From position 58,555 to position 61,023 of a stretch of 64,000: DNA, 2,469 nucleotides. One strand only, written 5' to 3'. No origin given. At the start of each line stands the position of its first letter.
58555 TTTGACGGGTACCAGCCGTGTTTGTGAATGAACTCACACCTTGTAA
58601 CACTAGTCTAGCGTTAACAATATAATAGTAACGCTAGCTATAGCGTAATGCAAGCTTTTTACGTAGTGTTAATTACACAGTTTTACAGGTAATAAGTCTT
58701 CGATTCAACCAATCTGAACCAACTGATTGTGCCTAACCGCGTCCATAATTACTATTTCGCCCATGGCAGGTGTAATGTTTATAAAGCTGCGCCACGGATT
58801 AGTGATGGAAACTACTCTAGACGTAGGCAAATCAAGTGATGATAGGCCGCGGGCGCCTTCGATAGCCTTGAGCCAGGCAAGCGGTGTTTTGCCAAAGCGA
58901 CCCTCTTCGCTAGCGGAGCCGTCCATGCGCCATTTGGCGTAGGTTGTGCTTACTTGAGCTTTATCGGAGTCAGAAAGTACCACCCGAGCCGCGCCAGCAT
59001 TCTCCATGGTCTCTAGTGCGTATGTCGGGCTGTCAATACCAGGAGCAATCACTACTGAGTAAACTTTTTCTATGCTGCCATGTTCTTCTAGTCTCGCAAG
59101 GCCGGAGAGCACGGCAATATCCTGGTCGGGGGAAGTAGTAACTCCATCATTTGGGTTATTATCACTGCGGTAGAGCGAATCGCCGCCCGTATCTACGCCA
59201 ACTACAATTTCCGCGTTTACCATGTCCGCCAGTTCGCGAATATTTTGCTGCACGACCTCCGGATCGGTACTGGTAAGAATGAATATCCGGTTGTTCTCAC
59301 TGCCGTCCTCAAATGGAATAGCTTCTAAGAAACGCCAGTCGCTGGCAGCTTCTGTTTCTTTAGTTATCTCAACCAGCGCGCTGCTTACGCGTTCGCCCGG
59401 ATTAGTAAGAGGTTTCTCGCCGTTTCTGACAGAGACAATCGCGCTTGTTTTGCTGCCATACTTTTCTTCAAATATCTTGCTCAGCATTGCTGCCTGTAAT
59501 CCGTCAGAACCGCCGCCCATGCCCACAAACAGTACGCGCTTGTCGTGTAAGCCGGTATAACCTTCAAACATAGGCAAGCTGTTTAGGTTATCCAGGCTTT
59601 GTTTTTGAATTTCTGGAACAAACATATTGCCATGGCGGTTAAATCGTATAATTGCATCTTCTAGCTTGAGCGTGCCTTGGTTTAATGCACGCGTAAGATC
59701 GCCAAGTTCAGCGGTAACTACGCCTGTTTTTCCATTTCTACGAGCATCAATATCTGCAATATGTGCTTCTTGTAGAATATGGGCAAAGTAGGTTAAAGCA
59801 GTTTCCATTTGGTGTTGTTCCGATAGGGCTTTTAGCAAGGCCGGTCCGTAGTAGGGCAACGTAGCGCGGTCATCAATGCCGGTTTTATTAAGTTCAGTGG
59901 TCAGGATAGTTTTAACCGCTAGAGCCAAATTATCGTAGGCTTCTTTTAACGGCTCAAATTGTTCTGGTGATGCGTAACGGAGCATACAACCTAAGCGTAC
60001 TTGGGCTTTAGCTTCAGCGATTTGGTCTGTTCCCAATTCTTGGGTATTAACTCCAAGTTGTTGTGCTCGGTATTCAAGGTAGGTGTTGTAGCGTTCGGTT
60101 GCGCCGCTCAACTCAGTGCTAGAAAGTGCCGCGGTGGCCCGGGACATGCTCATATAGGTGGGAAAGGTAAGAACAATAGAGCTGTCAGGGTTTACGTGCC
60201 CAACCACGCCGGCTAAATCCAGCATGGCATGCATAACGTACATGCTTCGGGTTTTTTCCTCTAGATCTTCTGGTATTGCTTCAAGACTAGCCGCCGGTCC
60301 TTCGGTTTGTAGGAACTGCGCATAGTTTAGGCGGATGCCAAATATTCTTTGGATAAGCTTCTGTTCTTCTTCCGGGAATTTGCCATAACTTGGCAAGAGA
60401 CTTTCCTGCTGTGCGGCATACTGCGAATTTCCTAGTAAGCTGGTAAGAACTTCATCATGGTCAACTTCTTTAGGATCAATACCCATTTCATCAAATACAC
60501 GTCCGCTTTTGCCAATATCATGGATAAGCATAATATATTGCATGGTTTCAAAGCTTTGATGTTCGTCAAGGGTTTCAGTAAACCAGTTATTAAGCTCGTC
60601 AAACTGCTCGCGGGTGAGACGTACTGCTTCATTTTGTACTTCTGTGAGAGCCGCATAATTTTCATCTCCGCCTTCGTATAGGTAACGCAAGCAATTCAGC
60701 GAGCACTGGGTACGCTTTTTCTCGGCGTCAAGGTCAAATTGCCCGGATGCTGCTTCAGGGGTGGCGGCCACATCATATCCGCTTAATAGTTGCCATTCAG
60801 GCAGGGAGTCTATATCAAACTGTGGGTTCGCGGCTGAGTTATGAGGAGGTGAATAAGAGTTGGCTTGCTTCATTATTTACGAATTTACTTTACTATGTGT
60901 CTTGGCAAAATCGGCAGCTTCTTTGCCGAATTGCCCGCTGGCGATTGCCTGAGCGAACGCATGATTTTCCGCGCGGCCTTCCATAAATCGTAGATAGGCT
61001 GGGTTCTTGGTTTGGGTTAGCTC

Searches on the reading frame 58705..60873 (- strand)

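Call 45: search_protein_families(library=pfam, proteins=[window:58705-60873:-], max_evalue=0.0001)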
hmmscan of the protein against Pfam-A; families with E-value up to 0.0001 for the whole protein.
window:58705-60873:- (722 aa): 2 families
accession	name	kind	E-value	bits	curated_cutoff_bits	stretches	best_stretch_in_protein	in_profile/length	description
PF20717.2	DUF6829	-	1.3e-41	143.1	27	1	51-356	46-350/408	Family of unknown function (DUF6829)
PF06626.17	DUF1152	-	1.7e-08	34.5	27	1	448-615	1-170/295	Protein of unknown function (DUF1152)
